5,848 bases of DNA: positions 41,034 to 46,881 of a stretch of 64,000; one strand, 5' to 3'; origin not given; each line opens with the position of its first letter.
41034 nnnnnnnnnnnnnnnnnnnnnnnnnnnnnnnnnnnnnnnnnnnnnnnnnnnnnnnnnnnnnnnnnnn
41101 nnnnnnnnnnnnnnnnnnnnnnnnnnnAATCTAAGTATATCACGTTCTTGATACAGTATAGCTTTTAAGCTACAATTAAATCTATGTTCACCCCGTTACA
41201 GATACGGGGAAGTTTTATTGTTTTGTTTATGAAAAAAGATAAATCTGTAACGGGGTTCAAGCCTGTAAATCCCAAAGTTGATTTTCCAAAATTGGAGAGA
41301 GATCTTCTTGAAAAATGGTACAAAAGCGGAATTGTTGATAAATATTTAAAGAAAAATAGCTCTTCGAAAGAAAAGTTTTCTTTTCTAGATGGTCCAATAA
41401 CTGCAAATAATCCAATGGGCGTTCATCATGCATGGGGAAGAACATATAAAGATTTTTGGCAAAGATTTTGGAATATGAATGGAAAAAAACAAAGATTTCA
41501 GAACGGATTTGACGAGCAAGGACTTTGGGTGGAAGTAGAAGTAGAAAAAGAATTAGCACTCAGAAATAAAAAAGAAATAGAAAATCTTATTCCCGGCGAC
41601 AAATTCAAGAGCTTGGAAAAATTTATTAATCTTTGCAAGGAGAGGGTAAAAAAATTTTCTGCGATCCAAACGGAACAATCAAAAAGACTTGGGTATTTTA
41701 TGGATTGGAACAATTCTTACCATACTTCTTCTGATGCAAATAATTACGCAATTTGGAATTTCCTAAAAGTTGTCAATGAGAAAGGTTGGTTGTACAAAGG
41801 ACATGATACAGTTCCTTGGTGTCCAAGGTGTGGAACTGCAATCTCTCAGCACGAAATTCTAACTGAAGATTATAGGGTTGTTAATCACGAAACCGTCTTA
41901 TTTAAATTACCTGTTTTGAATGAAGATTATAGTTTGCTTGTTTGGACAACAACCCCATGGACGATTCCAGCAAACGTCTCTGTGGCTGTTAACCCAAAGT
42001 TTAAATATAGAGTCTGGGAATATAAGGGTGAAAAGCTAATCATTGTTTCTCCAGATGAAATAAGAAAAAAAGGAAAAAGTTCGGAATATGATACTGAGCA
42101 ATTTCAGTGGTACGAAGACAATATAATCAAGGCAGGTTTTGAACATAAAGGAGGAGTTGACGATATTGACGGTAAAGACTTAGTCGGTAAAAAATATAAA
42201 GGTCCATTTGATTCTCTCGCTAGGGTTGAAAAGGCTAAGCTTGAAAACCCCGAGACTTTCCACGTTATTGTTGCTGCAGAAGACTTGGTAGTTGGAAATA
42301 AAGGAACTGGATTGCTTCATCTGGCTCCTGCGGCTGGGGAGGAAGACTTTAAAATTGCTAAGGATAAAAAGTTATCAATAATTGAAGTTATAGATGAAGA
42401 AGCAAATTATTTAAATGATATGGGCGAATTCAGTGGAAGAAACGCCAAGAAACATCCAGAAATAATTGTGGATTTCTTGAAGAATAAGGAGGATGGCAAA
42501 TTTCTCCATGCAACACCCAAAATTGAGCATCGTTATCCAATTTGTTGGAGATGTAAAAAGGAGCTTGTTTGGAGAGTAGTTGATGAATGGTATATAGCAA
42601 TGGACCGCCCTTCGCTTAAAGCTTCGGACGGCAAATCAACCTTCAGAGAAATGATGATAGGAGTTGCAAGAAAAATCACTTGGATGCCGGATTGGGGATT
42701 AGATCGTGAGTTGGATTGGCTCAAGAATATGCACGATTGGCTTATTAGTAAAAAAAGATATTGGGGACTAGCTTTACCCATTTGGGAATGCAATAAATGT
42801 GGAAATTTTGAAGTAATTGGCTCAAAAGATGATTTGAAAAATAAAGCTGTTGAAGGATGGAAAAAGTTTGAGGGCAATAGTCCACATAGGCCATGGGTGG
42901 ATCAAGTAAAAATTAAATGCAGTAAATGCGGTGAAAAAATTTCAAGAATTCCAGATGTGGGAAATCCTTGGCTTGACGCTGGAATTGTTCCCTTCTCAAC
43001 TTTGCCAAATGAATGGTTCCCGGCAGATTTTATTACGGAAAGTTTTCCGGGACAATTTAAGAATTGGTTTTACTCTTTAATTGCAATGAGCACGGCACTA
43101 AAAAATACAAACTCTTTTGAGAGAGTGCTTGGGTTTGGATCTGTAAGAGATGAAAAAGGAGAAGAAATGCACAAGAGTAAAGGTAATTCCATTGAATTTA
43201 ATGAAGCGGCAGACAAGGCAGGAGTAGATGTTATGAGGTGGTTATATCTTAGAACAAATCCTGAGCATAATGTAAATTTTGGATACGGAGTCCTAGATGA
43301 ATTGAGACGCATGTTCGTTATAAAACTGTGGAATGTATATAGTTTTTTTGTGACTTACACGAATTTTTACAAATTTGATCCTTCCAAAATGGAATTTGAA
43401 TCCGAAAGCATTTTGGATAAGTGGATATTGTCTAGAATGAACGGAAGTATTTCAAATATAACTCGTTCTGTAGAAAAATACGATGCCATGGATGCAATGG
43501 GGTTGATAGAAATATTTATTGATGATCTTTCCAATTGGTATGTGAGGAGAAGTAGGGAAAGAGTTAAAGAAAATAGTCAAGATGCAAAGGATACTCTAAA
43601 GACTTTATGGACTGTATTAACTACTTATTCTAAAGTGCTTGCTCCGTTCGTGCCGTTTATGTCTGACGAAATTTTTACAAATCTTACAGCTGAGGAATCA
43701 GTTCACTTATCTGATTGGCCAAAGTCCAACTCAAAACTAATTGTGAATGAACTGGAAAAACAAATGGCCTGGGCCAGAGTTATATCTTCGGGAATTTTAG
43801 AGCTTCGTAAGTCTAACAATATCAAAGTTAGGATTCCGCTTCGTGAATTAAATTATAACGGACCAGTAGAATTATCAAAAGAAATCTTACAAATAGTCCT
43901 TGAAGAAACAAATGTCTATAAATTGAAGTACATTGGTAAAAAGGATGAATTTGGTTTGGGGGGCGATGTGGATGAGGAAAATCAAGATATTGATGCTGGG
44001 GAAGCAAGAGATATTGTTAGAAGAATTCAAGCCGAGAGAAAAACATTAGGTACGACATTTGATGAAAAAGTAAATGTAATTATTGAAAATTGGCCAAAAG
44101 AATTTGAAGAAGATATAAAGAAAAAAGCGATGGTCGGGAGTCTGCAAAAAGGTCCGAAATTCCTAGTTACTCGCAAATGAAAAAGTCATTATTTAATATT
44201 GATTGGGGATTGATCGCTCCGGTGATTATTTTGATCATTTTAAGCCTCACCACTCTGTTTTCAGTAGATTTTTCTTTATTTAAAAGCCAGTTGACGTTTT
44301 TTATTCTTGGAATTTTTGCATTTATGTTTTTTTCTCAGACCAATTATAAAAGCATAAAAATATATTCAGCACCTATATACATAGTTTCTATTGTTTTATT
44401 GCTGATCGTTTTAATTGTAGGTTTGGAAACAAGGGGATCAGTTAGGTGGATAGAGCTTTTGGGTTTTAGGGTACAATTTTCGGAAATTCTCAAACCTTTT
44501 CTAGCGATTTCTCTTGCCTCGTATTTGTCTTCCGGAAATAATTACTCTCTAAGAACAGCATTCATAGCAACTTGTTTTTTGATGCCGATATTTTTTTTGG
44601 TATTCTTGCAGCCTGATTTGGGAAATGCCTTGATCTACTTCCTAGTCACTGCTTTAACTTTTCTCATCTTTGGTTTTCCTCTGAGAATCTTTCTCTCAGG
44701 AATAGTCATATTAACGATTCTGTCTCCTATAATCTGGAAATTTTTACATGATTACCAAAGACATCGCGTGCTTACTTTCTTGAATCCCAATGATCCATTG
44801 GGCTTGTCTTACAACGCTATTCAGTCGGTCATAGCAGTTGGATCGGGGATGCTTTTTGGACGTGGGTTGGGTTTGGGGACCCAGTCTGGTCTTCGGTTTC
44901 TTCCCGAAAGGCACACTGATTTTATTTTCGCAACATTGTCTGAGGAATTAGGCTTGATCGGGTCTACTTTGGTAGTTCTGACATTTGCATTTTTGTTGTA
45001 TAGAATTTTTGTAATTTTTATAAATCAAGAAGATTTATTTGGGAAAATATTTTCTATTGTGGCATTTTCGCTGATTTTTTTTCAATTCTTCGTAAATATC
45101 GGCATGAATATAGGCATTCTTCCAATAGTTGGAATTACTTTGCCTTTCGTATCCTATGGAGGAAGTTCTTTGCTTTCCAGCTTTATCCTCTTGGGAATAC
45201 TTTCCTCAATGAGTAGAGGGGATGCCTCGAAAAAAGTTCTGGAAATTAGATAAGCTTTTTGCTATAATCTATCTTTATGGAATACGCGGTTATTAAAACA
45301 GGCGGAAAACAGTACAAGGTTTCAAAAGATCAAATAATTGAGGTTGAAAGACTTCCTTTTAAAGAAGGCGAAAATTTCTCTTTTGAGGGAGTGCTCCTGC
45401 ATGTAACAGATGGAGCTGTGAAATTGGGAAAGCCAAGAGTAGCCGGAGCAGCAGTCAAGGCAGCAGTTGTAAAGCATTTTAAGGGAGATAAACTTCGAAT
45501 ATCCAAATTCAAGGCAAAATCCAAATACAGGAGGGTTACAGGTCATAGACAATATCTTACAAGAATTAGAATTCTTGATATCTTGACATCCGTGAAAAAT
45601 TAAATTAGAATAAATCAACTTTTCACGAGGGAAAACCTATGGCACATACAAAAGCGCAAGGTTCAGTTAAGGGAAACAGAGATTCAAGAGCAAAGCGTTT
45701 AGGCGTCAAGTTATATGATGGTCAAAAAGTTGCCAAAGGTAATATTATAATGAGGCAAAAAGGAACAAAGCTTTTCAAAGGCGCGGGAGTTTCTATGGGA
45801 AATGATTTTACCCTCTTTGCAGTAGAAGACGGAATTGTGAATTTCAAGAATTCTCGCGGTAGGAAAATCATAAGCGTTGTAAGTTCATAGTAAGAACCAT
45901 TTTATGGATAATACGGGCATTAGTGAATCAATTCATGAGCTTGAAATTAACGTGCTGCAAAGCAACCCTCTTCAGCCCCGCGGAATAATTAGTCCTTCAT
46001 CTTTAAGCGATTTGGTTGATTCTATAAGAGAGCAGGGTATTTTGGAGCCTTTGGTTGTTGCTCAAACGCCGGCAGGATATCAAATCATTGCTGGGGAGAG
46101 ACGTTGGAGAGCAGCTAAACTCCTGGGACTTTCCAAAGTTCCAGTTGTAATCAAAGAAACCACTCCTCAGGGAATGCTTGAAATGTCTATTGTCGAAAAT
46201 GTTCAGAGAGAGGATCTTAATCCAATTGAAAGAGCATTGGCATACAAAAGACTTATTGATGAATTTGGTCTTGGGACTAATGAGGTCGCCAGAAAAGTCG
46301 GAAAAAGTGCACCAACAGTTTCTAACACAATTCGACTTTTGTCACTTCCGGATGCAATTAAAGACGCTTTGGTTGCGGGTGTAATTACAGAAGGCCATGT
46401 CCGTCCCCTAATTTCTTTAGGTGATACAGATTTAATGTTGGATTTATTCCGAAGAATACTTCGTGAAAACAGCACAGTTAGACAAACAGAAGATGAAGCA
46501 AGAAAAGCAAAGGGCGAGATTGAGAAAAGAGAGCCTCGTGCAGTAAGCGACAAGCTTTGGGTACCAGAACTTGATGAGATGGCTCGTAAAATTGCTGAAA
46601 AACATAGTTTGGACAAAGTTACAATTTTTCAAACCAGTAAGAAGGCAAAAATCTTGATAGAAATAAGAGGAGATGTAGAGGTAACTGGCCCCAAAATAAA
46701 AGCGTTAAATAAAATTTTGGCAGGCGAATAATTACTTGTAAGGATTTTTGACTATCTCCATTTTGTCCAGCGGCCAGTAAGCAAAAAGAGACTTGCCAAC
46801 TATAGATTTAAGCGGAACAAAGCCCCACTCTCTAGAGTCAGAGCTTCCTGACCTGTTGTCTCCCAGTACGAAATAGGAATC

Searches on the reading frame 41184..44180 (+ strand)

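Call 9: search_protein_families(library=pfam, proteins=[window:41184-44180:+], max_evalue=0.001)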
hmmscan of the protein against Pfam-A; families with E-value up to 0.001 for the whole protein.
window:41184-44180:+ (998 aa): 4 families
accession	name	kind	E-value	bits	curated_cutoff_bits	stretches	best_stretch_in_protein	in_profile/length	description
PF00133.28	tRNA-synt_1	-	1.2e-72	245.4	22.7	1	41-698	2-412/414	tRNA synthetases class I (I, L, M and V)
PF08264.19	Anticodon_1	-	1.3e-30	106.7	25.1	1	745-887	1-145/148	Anticodon-binding domain of tRNA ligase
PF09334.17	tRNA-synt_1g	-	1.2e-08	34.6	20.1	0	646-695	313-361/391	tRNA synthetases class I (M)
PF01921.24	tRNA-synt_1f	-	1.1e-05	25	27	1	654-704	275-325/360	tRNA synthetases class I (K)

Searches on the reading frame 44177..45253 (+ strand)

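Call 9: search_protein_families(library=pfam, proteins=[window:44177-45253:+], max_evalue=0.001)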
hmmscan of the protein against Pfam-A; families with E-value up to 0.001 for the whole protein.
window:44177-45253:+ (358 aa): 1 family
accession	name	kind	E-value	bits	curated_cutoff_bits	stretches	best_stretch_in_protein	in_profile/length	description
PF01098.24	FTSW_RODA_SPOVE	-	3.5e-84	283.3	26.4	1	15-347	15-352/356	Cell cycle protein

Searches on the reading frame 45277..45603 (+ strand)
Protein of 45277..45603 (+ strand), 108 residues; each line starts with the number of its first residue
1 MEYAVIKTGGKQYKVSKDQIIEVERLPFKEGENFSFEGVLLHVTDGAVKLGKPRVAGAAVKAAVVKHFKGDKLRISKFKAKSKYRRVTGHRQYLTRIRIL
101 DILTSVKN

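Call 9: search_protein_families(library=pfam, proteins=[window:45277-45603:+], max_evalue=0.001)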
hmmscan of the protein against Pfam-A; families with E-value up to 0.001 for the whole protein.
window:45277-45603:+ (108 aa): 1 family
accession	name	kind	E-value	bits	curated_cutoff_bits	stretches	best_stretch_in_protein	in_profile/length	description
PF00829.26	Ribosomal_L21p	-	3.8e-33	114.1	27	1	3-102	2-99/99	Ribosomal prokaryotic L21 protein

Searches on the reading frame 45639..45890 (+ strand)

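Call 9: search_protein_families(library=pfam, proteins=[window:45639-45890:+], max_evalue=0.001)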
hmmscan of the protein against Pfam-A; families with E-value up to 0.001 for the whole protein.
window:45639-45890:+ (83 aa): 1 family
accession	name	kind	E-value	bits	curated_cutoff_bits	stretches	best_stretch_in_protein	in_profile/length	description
PF01016.24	Ribosomal_L27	-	1.2e-30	105.8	20.5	1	2-80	1-79/79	Ribosomal L27 protein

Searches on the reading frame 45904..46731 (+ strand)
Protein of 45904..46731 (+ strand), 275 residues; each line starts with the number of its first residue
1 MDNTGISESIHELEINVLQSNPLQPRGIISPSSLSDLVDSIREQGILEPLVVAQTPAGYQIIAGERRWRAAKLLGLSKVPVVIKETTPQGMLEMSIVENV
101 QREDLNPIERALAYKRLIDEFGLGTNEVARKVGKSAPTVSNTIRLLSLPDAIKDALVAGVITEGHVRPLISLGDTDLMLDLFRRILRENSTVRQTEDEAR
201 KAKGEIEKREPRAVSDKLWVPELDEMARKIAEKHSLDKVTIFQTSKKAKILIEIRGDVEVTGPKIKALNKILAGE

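Call 14: find_related_loci(query=window:45904-46731:+, collection=genome_contigs, flank=10000)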
Query window:45904-46731:+ (275 aa) in genome_contigs; peptide patterns used: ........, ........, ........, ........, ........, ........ (x = any residue, [..] = any of these).
600 stretches matched a pattern (row limit reached: there are more); 485 encode a relative of the query (tblastn E <= 1e-3); the best 80 are kept; 80 distinct loci.
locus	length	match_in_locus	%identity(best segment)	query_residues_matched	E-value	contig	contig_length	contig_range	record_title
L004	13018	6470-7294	89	1-275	3e-163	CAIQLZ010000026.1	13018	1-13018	MAG: Candidatus Levybacteria bacterium isolate AM-lipid-01-D9_bin-0046 genome assembly, contig: bin-0046:026/107, whole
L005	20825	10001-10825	89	1-275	8e-163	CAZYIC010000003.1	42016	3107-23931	MAG TPA_asm: uncultured Gammaproteobacteria bacterium isolate binchicken_co38_456 genome assembly, contig: NODE_1955_len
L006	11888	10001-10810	78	1-273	6e-143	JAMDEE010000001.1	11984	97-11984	MAG: Patescibacteria group bacterium isolate FK_Sedi_B_Bin.111 NODE_21413_length_11984_cov_10.9045, whole genome shotgun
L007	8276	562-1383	77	1-275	2e-139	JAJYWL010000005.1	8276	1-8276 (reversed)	MAG: bacterium isolate FK3.bin113 NODE_17130_length_8276_cov_2.571113, whole genome shotgun sequence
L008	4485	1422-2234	76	1-273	5e-142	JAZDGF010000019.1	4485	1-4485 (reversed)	MAG: Candidatus Levyibacteriota bacterium isolate MEGAHIT-group-0.239 k141_15743155, whole genome shotgun sequence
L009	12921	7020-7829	76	1-273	2e-138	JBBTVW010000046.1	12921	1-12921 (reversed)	MAG: Patescibacteria group bacterium isolate H43-bin095_1 H43_bin095_1_000000000046, whole genome shotgun sequence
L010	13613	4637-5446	77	6-275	2e-138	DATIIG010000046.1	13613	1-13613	MAG TPA_asm: Candidatus Saccharimonadales bacterium isolate SMAG_U15658 k141_455361, whole genome shotgun sequence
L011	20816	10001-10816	76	1-275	3e-138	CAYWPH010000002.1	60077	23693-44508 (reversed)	MAG TPA_asm: uncultured Gammaproteobacteria bacterium isolate SRP302447_co3_825 genome assembly, contig: NODE_1377_lengt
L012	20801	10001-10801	78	6-272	2e-137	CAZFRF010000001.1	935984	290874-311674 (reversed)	MAG TPA_asm: uncultured Gammaproteobacteria bacterium isolate SRP292972_co1_100 genome assembly, contig: NODE_5_length_9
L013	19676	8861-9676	76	1-274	2e-137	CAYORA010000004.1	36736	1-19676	MAG TPA_asm: uncultured Gammaproteobacteria bacterium isolate SRP170004_co1_164 genome assembly, contig: NODE_1558_lengt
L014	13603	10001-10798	78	1-268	4e-137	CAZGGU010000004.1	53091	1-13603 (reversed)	MAG TPA_asm: uncultured Gammaproteobacteria bacterium isolate SRP292972_co1_102 genome assembly, contig: NODE_397_length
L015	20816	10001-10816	76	1-274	8e-137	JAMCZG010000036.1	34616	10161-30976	MAG: Patescibacteria group bacterium isolate FK_Sedi_B_Bin.314 NODE_3615_length_34616_cov_4.44959, whole genome shotgun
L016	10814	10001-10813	76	1-273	4e-137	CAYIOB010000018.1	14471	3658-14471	MAG TPA_asm: uncultured Gammaproteobacteria bacterium isolate ERP119705_co25_644 genome assembly, contig: NODE_3121_leng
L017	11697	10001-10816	76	1-273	2e-136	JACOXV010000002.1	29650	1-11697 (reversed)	MAG: Candidatus Levyibacteriota bacterium isolate NC_groundwater_162_Ag_S-0.1um_38_10 S4_GD2017_2_S1_scaffold_1435, whol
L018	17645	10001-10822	73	1-275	2e-136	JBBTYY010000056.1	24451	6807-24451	MAG: Patescibacteria group bacterium isolate H52-bin050_1 H52_bin050_1_000000000056, whole genome shotgun sequence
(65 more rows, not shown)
